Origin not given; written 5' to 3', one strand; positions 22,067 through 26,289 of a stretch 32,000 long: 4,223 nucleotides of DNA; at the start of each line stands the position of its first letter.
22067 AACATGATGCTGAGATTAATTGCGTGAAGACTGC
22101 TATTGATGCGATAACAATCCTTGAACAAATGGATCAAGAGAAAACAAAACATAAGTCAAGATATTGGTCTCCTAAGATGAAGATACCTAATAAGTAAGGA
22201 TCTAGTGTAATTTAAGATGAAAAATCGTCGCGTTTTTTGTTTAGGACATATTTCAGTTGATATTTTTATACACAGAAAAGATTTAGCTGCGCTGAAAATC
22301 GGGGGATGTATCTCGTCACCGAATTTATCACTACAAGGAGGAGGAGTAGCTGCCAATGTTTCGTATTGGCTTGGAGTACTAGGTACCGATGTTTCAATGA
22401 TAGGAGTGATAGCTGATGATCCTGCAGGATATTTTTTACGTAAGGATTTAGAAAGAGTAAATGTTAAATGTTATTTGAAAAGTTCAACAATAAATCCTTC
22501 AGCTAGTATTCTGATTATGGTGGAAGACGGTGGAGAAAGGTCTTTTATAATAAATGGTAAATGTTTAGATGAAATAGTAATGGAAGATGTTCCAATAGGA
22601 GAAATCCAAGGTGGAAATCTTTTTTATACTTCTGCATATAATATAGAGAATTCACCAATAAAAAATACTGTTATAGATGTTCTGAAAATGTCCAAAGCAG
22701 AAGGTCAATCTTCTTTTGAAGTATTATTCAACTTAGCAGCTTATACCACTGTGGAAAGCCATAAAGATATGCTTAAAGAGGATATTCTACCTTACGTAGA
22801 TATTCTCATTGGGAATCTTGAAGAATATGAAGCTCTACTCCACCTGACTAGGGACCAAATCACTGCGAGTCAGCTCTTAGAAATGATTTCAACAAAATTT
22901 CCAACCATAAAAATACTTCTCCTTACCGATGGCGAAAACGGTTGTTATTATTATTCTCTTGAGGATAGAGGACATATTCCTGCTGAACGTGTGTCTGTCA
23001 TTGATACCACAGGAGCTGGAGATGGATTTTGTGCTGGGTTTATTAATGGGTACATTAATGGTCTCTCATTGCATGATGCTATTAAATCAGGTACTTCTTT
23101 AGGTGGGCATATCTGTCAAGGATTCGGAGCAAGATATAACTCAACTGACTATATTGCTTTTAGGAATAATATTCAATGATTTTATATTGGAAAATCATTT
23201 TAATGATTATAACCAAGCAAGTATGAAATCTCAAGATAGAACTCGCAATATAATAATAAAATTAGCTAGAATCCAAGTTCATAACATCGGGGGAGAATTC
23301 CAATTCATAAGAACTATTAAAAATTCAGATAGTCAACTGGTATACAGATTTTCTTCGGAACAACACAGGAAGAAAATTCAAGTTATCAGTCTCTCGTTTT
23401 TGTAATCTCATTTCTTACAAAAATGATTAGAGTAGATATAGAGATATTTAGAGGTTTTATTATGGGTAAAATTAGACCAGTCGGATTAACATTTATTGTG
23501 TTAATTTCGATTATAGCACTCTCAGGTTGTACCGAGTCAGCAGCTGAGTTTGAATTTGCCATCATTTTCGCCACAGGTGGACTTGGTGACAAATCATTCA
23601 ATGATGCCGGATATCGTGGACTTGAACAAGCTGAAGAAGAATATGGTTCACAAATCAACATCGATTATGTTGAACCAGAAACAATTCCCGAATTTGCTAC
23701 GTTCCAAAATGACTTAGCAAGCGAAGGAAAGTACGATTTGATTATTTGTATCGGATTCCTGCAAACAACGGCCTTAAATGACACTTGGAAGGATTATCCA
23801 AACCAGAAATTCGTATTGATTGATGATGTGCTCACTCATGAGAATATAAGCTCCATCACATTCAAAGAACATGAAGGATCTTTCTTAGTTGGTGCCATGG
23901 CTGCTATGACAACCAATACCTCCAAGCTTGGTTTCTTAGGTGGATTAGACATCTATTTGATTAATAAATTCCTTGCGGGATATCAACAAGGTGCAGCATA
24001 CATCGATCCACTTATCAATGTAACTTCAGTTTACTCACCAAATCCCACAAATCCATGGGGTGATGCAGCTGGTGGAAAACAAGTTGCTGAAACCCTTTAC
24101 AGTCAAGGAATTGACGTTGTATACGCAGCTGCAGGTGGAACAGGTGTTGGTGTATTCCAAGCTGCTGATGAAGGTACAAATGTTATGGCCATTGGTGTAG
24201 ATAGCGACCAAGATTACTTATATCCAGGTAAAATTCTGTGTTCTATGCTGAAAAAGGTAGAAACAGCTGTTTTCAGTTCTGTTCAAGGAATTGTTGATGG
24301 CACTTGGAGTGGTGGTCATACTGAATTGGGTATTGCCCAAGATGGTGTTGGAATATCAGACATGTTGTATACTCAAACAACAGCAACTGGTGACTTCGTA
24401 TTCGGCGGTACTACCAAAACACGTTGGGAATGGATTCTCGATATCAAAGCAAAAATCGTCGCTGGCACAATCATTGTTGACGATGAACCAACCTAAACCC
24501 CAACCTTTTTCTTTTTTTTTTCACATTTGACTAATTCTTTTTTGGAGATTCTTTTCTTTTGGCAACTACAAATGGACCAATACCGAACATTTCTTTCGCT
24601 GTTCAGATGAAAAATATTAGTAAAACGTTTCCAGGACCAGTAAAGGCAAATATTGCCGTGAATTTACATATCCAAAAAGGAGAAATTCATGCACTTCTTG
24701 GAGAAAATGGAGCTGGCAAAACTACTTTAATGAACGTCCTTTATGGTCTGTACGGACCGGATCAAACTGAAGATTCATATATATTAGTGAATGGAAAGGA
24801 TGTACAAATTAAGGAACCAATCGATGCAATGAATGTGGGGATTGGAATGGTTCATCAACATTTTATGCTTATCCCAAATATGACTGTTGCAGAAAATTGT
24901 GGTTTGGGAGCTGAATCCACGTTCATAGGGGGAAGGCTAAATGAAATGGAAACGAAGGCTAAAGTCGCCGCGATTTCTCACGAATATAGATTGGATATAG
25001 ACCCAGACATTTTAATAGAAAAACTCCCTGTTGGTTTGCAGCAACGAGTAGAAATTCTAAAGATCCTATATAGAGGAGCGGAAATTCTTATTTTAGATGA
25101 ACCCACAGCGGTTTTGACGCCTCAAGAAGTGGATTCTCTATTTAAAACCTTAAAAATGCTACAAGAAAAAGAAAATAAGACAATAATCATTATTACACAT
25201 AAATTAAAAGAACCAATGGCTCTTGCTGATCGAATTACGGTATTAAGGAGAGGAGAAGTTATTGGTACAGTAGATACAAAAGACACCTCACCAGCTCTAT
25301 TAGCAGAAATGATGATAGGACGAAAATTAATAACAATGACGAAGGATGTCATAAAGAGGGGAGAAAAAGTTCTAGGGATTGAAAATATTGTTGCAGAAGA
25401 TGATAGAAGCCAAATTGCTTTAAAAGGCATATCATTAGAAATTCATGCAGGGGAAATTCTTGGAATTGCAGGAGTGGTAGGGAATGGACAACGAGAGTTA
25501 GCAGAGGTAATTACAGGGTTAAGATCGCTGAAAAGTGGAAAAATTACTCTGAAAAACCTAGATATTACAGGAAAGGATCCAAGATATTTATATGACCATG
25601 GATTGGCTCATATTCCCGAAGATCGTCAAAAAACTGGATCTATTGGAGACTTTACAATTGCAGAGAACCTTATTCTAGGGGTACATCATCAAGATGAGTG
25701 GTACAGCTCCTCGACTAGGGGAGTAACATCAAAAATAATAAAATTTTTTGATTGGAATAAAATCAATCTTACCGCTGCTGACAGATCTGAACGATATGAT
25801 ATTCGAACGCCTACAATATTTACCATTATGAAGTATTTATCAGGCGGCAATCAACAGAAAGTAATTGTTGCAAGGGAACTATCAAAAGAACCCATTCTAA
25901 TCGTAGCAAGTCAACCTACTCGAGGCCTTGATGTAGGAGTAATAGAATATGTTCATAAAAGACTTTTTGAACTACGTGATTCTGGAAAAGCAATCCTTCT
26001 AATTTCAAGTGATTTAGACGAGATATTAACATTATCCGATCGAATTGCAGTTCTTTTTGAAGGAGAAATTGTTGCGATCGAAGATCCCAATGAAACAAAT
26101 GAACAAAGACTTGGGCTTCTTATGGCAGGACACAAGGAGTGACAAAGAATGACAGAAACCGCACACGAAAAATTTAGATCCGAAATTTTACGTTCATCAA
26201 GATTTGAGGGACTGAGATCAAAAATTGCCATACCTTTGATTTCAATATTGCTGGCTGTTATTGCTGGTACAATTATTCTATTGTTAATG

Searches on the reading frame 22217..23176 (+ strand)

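Call 64: search_protein_families(library=pfam, proteins=[window:22217-23176:+])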
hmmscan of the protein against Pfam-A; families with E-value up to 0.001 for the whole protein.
window:22217-23176:+ (320 aa): 2 families
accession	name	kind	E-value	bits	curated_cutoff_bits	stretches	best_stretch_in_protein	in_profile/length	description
PF00294.29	PfkB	-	2.2e-41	142.6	25.8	1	5-308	3-298/302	pfkB family carbohydrate kinase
PF08543.17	Phos_pyr_kin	-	7.4e-05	22.7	27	1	180-293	106-225/246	Phosphomethylpyrimidine kinase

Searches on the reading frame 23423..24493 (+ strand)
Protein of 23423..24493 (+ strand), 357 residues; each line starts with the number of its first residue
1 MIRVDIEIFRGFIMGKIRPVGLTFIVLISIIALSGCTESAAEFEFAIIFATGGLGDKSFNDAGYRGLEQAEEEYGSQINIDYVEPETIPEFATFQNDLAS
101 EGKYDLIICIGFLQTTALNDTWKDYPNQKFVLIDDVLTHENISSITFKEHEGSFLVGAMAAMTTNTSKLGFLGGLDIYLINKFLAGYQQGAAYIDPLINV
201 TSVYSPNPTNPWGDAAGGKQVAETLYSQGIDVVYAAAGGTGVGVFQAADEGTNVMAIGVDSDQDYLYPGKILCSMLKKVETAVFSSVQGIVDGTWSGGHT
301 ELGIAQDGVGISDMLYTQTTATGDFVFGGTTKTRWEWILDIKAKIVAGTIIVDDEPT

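Call 64: search_protein_families(library=pfam, proteins=[window:23423-24493:+])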
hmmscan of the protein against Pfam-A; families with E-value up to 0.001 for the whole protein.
window:23423-24493:+ (357 aa): 2 families
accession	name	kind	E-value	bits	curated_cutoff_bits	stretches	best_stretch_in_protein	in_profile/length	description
PF02608.20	Bmp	-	5.6e-60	203.3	24.1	1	47-320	5-280/301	ABC transporter substrate-binding protein PnrA-like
PF13407.12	Peripla_BP_4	-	1.4e-07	31.8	35.1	1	53-265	7-222/258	Periplasmic binding protein domain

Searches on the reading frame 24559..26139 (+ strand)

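Call 65: search_protein_families(library=pfam, proteins=[window:24559-26139:+])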
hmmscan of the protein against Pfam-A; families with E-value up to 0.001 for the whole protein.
window:24559-26139:+ (527 aa): 3 families
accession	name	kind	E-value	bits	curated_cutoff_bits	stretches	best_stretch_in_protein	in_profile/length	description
PF00005.33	ABC_tran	-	3.4e-43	148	25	2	34-184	4-137/137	ABC transporter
PF13304.12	AAA_21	-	2.3e-06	28.3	27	0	43-64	1-22/304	AAA domain, putative AbiEii toxin, Type IV TA system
PF13175.12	AAA_15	-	0.00063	19.9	32.1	0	38-85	21-68/374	AAA ATPase domain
